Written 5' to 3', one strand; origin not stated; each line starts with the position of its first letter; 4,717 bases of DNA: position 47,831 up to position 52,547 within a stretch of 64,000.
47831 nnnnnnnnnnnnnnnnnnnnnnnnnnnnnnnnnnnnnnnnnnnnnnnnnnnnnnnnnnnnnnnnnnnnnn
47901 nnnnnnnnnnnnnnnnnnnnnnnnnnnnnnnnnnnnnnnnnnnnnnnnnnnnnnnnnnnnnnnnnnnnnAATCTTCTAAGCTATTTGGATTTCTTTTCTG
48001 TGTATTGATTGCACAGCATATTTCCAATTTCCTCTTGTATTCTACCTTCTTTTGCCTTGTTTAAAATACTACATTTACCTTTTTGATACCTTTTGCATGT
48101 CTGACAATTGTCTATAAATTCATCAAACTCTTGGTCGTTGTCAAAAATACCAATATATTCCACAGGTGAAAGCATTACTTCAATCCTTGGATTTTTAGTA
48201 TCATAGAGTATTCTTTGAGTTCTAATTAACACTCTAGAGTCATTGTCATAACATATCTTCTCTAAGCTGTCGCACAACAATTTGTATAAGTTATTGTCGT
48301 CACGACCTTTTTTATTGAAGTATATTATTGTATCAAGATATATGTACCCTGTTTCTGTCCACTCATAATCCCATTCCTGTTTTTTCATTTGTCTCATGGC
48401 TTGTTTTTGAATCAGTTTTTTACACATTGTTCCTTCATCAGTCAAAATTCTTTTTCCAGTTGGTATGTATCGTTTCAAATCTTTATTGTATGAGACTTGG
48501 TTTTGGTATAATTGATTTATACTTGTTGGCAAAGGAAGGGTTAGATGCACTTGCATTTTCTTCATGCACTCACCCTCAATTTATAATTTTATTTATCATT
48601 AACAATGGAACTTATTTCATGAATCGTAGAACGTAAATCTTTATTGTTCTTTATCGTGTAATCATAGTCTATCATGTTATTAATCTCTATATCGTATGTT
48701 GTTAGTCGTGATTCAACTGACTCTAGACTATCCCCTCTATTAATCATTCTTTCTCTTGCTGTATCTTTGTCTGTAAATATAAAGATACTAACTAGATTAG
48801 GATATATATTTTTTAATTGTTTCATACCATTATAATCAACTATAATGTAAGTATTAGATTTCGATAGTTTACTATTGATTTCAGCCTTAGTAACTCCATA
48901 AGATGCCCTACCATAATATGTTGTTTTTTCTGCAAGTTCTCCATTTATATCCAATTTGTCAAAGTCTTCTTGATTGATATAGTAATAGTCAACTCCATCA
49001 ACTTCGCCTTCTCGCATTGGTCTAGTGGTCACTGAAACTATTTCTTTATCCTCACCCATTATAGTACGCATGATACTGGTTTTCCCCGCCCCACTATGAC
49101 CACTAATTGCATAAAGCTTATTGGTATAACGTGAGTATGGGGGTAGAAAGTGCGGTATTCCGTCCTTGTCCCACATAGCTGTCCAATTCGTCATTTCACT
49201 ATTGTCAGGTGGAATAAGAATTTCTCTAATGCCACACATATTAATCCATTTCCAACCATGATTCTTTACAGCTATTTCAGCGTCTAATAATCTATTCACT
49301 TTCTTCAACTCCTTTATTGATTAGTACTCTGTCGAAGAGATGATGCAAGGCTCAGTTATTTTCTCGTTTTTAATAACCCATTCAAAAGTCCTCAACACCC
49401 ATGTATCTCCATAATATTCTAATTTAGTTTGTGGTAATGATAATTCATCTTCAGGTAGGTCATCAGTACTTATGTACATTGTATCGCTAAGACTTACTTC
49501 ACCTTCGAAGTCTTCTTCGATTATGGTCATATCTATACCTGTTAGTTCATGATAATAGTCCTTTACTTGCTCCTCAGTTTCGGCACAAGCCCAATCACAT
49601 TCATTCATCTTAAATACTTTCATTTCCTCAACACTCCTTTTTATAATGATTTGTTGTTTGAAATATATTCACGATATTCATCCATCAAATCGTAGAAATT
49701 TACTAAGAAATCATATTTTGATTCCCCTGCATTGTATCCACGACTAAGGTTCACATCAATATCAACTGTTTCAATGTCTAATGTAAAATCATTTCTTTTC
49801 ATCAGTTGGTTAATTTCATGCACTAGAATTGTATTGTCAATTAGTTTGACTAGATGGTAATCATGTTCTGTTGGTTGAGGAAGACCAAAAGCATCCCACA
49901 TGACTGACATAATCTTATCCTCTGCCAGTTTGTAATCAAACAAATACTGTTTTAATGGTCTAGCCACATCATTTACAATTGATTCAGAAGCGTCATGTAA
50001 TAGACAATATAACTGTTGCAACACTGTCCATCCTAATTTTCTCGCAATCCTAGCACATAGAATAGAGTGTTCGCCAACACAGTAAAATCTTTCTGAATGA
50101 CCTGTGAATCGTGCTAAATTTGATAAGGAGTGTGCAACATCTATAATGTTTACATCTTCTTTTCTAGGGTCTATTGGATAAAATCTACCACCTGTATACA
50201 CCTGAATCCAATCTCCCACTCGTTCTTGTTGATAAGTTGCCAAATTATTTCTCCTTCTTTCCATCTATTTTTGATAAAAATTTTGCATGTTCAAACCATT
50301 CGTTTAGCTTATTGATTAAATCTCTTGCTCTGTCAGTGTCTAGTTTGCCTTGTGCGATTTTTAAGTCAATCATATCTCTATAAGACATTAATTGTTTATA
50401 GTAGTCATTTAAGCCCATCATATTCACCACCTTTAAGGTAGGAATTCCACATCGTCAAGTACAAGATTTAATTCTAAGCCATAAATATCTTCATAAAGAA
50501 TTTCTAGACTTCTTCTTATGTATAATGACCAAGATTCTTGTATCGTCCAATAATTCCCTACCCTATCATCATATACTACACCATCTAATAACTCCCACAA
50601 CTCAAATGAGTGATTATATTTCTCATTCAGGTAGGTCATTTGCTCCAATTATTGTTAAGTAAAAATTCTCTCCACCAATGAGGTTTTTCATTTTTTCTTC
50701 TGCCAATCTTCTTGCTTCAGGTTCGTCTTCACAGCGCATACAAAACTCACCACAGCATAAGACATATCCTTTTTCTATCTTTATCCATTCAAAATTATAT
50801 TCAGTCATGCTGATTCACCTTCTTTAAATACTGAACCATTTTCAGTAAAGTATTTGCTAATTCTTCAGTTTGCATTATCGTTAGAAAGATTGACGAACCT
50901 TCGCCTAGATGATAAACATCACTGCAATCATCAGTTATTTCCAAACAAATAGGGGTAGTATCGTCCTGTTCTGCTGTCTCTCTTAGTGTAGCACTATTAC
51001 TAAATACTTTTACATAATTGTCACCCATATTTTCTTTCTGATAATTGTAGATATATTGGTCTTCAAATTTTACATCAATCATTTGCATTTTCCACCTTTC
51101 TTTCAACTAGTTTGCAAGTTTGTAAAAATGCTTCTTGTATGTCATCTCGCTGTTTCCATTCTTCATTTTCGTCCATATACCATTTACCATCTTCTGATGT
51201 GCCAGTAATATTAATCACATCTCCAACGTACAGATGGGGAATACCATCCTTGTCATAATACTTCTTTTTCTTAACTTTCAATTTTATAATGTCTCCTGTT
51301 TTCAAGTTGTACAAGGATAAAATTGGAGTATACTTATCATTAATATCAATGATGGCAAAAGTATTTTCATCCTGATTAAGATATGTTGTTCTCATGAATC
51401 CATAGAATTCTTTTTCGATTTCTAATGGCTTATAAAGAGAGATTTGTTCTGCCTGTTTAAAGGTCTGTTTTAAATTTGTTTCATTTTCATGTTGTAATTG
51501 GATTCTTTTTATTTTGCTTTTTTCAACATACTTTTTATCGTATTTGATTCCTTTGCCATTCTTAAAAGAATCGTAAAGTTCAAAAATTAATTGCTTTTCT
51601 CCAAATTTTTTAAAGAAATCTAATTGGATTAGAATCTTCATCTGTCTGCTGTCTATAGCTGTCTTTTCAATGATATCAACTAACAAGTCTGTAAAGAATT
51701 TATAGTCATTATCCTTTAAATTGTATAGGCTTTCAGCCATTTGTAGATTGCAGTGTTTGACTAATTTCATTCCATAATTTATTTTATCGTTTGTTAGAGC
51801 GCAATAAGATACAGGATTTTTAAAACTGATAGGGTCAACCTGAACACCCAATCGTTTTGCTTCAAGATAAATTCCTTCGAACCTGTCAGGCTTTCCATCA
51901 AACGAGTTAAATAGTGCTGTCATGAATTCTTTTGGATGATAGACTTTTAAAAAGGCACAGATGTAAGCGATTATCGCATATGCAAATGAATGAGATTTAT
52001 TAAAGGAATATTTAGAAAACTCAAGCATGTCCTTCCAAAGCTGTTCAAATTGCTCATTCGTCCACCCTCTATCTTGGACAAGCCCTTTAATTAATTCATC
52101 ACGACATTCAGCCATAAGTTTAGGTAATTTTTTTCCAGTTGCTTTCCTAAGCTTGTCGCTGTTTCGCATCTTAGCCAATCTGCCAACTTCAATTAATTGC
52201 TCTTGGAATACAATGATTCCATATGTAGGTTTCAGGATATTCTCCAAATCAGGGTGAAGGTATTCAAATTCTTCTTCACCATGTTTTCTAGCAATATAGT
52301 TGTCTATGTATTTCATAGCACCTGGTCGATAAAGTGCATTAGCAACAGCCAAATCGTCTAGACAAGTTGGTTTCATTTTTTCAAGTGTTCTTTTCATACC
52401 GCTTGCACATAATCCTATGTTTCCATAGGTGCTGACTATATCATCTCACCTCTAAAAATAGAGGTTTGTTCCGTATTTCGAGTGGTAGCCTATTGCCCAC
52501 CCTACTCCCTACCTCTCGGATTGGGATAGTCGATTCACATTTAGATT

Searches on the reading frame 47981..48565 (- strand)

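Call 63: search_protein_families(library=phrogs, proteins=[window:47981-48565:-], max_evalue=0.00001)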
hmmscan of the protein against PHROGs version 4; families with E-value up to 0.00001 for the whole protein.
window:47981-48565:- (194 aa): 2 families
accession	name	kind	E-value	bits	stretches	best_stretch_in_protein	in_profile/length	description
phrog_34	-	DNA, RNA and nucleotide metabolism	1.4e-28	101.3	1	2-192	71-258/259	RusA-like Holliday junction resolvase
phrog_140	-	DNA, RNA and nucleotide metabolism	6.4e-08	33.5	1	47-137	70-170/219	RusA-like Holliday junction resolvase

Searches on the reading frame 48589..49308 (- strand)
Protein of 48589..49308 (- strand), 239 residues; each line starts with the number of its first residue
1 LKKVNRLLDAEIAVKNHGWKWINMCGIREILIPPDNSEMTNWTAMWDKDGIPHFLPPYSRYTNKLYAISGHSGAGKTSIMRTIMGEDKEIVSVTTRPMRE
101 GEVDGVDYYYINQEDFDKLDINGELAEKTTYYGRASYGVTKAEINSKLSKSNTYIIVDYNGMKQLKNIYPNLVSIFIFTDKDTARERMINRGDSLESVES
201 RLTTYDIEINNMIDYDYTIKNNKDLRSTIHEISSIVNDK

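Call 63: search_protein_families(library=phrogs, proteins=[window:48589-49308:-], max_evalue=0.00001)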
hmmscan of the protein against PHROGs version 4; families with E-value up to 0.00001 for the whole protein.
window:48589-49308:- (239 aa): 1 family
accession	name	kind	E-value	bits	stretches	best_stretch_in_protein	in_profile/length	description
phrog_1815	-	other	9.4e-41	141.2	1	63-231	3-173/197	guanylate kinase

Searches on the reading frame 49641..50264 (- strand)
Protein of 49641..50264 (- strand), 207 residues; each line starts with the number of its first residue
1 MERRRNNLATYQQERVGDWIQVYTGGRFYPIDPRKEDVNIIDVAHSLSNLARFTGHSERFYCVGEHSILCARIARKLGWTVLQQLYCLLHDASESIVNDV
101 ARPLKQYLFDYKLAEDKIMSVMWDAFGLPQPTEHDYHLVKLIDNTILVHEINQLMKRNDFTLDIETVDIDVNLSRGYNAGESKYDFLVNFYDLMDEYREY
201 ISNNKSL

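Call 63: search_protein_families(library=phrogs, proteins=[window:49641-50264:-], max_evalue=0.00001)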
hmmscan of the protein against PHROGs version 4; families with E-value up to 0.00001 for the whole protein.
window:49641-50264:- (207 aa): 5 families
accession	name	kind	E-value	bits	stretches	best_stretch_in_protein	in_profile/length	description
phrog_318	-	other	3.4e-52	179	1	7-200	87-274/296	deoxyribonucleoside 5' monophosphate phosphatase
phrog_8467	-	other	2e-32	113.4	1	16-194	21-192/195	deoxyribonucleoside 5' monophosphate phosphatase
phrog_20276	-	unknown function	6.2e-22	79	1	19-122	3-101/103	-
phrog_21461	-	other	8.8e-12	45.4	1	18-66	2-50/52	phosphohydrolase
phrog_6402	-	other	3.2e-10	41.2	1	90-160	2-69/111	deoxyribonucleoside 5' monophosphate phosphatase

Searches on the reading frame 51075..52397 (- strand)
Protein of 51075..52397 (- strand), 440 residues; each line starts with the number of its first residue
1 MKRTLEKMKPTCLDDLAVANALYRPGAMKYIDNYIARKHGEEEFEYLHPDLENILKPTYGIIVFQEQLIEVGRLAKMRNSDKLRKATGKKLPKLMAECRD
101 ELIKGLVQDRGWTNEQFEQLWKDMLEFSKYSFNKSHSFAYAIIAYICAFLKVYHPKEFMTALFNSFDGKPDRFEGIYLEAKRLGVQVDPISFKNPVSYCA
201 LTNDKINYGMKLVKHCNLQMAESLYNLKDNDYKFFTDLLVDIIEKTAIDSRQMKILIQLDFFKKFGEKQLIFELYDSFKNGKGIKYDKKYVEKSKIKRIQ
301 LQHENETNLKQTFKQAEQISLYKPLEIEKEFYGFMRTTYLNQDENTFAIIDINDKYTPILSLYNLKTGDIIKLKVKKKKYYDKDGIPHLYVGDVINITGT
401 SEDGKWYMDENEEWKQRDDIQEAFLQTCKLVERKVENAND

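Call 5: search_protein_families(library=pfam, proteins=[window:51075-52397:-], max_evalue=0.01)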
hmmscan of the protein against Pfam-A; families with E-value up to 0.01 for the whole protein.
window:51075-52397:- (440 aa): 3 families
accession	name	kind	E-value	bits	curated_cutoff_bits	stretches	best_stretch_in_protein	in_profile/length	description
PF17657.6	DNA_pol3_finger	-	1e-31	110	22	1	1-108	52-164/166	Bacterial DNA polymerase III alpha subunit finger domain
PF14579.12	HHH_6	-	4e-06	27.4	25.6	1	184-268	1-86/90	Helix-hairpin-helix motif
PF07497.18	Rho_RNA_bind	-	0.0011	19.2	27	0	325-382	5-56/73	Rho termination factor, RNA-binding domain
